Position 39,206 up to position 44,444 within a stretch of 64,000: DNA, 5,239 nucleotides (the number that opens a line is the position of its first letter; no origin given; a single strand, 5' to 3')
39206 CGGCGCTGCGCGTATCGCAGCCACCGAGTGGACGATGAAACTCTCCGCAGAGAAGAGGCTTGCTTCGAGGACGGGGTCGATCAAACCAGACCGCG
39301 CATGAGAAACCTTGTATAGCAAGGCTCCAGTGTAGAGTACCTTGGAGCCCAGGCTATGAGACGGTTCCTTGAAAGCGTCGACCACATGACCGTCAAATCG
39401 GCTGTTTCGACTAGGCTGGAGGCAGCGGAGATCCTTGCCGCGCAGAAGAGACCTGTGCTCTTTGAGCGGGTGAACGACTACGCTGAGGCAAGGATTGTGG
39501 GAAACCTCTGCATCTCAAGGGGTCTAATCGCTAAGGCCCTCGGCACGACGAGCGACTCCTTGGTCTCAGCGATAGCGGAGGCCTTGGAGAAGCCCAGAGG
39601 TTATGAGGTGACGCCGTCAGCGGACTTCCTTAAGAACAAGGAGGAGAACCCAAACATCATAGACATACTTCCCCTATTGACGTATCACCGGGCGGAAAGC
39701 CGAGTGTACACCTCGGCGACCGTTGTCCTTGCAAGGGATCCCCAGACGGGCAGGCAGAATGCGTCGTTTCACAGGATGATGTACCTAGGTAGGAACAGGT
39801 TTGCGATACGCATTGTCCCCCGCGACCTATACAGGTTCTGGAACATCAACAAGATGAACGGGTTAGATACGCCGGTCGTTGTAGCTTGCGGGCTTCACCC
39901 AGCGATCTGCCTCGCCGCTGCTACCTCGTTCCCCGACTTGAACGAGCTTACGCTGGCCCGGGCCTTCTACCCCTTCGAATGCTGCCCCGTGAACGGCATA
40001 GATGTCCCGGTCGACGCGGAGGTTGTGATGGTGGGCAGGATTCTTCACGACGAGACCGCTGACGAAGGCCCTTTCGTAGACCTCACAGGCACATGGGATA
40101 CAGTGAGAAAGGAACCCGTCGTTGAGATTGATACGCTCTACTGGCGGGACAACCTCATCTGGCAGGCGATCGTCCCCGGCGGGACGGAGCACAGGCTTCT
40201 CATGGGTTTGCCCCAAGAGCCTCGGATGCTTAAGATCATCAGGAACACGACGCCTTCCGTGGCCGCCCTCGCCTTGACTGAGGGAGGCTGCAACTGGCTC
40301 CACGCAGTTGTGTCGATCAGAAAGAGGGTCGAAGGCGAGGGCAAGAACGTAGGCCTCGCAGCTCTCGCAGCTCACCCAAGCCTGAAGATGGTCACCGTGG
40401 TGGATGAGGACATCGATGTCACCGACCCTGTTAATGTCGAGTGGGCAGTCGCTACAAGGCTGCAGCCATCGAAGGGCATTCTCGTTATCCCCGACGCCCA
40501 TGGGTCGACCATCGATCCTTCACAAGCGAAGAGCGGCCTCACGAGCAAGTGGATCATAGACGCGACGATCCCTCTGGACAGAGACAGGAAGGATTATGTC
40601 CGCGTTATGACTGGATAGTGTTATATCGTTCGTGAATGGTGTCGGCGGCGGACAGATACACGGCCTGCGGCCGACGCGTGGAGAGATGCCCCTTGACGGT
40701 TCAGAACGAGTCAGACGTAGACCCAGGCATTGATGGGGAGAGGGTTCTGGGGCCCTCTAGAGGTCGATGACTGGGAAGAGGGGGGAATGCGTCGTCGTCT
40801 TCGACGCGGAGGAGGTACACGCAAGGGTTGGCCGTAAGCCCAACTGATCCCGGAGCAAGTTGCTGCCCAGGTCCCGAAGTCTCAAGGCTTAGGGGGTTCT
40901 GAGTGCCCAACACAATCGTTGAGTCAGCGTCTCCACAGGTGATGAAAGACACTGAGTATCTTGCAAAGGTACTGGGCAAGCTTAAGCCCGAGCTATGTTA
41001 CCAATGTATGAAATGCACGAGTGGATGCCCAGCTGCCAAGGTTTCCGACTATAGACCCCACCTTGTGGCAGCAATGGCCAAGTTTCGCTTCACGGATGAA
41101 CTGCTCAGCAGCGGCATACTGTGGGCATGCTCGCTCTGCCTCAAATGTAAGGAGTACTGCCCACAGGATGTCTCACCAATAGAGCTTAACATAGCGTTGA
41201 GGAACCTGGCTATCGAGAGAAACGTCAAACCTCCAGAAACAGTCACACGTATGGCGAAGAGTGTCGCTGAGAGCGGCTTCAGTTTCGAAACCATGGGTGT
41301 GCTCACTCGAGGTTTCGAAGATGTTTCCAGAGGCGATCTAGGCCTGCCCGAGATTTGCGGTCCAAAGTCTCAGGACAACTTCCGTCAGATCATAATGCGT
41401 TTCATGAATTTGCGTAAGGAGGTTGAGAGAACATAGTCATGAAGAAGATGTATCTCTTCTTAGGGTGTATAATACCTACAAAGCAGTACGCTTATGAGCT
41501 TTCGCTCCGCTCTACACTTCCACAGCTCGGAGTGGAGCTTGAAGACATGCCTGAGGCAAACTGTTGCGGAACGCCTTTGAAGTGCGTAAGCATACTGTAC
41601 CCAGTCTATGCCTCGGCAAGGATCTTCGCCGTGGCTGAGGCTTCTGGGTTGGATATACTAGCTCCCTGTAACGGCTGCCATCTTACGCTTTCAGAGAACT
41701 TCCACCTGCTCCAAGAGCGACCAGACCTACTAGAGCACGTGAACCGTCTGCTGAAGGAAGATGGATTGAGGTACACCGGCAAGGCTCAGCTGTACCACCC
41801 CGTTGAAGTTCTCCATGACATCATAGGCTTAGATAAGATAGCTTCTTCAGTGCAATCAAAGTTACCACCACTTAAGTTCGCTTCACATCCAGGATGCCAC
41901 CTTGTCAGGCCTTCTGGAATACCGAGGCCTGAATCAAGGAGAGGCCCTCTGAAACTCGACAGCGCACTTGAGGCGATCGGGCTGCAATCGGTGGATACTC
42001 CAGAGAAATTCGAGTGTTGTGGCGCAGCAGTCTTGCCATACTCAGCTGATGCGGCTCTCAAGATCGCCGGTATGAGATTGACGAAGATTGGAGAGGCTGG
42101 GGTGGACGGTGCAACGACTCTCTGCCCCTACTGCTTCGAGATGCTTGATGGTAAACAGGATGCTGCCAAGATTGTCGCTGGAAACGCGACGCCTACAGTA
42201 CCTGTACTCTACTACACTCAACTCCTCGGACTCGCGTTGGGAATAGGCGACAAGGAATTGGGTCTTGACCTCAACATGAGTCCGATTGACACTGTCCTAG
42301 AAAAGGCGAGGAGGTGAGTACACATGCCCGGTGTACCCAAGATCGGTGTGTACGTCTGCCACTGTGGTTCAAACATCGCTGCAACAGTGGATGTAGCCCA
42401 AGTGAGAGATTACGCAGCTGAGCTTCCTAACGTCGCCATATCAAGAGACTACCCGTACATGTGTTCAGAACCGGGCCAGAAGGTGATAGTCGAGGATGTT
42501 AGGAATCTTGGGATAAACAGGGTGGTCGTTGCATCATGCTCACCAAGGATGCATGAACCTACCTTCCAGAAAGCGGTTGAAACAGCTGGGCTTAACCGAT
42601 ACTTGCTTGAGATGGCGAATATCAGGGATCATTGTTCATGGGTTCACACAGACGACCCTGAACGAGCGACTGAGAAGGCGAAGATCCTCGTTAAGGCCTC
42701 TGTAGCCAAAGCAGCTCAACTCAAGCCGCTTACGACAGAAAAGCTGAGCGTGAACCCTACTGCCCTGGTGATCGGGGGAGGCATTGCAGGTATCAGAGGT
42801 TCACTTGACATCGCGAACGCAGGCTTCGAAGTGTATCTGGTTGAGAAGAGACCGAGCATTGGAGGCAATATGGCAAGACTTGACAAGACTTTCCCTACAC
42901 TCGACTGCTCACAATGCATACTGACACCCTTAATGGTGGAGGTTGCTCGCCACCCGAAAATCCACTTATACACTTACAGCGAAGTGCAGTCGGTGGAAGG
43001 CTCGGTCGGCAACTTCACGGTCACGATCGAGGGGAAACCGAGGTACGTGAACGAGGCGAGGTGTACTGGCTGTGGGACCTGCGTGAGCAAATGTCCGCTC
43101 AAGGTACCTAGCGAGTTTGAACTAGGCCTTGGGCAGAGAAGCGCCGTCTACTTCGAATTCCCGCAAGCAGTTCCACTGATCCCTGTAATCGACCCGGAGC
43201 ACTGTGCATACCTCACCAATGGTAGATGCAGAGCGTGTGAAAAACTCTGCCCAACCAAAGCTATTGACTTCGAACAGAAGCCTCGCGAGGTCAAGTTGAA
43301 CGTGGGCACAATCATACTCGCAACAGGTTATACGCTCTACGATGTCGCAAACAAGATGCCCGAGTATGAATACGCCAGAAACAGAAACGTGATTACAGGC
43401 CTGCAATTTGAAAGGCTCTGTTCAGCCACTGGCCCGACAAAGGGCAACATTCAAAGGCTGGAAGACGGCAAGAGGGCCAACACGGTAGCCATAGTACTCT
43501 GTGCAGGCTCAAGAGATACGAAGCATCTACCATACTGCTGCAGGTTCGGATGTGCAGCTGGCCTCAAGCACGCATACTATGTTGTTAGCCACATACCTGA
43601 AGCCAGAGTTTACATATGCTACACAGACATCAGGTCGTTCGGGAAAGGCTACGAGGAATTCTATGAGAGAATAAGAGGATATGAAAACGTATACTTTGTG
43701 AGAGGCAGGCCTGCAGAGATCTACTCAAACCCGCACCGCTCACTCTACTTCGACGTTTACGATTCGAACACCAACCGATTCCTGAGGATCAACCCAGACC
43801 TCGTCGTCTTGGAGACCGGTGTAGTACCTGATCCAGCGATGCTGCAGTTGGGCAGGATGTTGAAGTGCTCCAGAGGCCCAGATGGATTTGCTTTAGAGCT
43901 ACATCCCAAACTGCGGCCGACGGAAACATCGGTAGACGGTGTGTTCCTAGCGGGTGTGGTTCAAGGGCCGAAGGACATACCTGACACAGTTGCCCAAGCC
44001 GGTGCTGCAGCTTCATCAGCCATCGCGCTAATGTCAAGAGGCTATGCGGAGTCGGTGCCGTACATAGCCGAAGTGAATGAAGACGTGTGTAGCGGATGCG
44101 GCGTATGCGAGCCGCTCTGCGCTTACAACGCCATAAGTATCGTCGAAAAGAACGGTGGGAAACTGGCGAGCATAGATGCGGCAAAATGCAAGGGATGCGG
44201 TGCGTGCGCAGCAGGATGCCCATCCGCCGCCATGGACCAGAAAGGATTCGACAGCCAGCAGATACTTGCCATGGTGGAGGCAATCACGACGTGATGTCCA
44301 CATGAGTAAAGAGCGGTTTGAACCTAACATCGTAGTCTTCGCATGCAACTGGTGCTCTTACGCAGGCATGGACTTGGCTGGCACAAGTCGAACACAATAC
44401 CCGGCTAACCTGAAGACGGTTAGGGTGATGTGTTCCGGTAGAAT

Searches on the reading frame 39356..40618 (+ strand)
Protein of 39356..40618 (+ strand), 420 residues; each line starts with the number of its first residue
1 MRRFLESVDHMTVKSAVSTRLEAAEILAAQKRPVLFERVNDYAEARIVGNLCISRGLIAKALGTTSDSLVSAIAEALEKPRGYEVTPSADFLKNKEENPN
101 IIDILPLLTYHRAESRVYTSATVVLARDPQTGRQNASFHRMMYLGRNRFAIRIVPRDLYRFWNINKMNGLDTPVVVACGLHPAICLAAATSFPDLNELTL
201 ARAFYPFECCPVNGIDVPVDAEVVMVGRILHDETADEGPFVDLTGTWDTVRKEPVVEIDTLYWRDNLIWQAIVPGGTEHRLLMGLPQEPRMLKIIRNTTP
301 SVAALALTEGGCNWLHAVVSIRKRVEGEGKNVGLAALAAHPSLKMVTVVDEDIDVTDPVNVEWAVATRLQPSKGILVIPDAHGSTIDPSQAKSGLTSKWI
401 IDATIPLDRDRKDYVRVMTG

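Call 49: search_protein_families(library=pfam, proteins=[window:39356-40618:+], max_evalue=0.00001)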
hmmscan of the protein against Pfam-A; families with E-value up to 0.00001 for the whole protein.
window:39356-40618:+ (420 aa): 3 families
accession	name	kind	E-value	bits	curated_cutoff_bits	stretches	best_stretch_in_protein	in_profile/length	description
PF01977.22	UbiD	-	5.4e-43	147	23.3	1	94-276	13-205/206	3-octaprenyl-4-hydroxybenzoate carboxy-lyase Rift-related domain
PF20696.2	UbiD_C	-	4e-34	117.8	24.2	1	281-403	2-127/127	3-octaprenyl-4-hydroxybenzoate carboxy-lyase C-terminal domain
PF20695.2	UbiD_N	-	2.5e-11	43.9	24.3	1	12-77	12-78/78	3-octaprenyl-4-hydroxybenzoate carboxy-lyase N-terminal domain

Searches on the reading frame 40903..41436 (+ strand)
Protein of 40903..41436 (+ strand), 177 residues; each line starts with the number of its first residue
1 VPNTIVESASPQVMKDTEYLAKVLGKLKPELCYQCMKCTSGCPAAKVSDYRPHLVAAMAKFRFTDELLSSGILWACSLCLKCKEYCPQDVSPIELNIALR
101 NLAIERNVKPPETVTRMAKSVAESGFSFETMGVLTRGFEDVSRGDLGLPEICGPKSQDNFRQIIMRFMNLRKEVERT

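Call 34: search_protein_families(library=pfam, proteins=[window:40903-41436:+], max_evalue=0.001)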
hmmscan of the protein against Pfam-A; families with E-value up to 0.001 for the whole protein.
window:40903-41436:+ (177 aa): 4 families
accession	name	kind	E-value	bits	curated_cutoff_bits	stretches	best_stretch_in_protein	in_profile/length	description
PF13183.11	Fer4_8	-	1e-09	39.2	27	1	31-90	4-68/68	4Fe-4S dicluster domain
PF13187.11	Fer4_9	-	1.4e-08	35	27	1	32-89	2-50/52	4Fe-4S dicluster domain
PF13534.11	Fer4_17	-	8.6e-08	33.1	22.2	1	32-91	2-61/61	4Fe-4S dicluster domain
PF13237.11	Fer4_10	-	1.4e-07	31.8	25.5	0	28-49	5-27/53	4Fe-4S dicluster domain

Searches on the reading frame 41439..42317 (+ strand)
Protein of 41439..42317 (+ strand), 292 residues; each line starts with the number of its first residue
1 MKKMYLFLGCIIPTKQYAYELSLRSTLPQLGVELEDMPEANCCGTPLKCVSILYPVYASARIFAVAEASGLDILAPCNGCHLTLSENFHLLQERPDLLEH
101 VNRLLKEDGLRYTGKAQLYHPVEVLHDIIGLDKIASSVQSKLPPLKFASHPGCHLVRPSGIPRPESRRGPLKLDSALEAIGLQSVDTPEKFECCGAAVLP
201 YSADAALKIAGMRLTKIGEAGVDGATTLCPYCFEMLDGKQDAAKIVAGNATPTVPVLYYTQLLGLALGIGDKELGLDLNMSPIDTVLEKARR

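Call 49: search_protein_families(library=pfam, proteins=[window:41439-42317:+], max_evalue=0.00001)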
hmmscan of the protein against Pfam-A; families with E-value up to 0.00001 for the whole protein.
window:41439-42317:+ (292 aa): 1 family
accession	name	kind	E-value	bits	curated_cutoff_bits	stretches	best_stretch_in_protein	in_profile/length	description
PF02754.22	CCG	-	6.7e-18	65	20.6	2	148-237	2-85/85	Cysteine-rich domain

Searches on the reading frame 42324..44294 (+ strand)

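Call 60: search_protein_families(library=pfam, proteins=[window:42324-44294:+], max_evalue=0.00001)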
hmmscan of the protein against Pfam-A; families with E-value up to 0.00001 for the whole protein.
window:42324-44294:+ (656 aa): 11 families
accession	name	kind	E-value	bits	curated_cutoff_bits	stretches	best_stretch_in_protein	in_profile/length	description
PF00037.32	Fer4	-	2.4e-16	59.2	21.1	0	241-258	2-19/24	4Fe-4S binding domain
PF12838.12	Fer4_7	-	8.5e-14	52.2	27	1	589-636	2-52/52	4Fe-4S dicluster domain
PF12837.12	Fer4_6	-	4.9e-13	48.8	25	0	616-636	3-23/24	4Fe-4S binding domain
PF13237.11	Fer4_10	-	3.5e-11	43.3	25.5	0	240-258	35-53/53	4Fe-4S dicluster domain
PF25160.1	LdpA_Fe-S-bd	-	6.4e-11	42.3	27.6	0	242-260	23-41/49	LdpA Fe-S cluster-binding domain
PF13484.11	Fer4_16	-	6.9e-11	43.2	30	0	621-646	1-28/66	4Fe-4S double cluster binding domain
PF13187.11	Fer4_9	-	1.8e-10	41.1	27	0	589-636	2-51/52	4Fe-4S dicluster domain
PF12797.12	Fer4_2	-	5.6e-10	38.9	24.5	0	240-258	3-21/22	4Fe-4S binding domain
PF14697.11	Fer4_21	-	5.8e-09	36.4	35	1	582-634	1-53/59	4Fe-4S dicluster domain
PF07992.20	Pyr_redox_2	-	6.8e-08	32.7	26.1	0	148-230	4-58/291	Pyridine nucleotide-disulphide oxidoreductase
PF12831.13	FAD_oxidored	-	7.9e-06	25.9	27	0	148-184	3-39/416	FAD dependent oxidoreductase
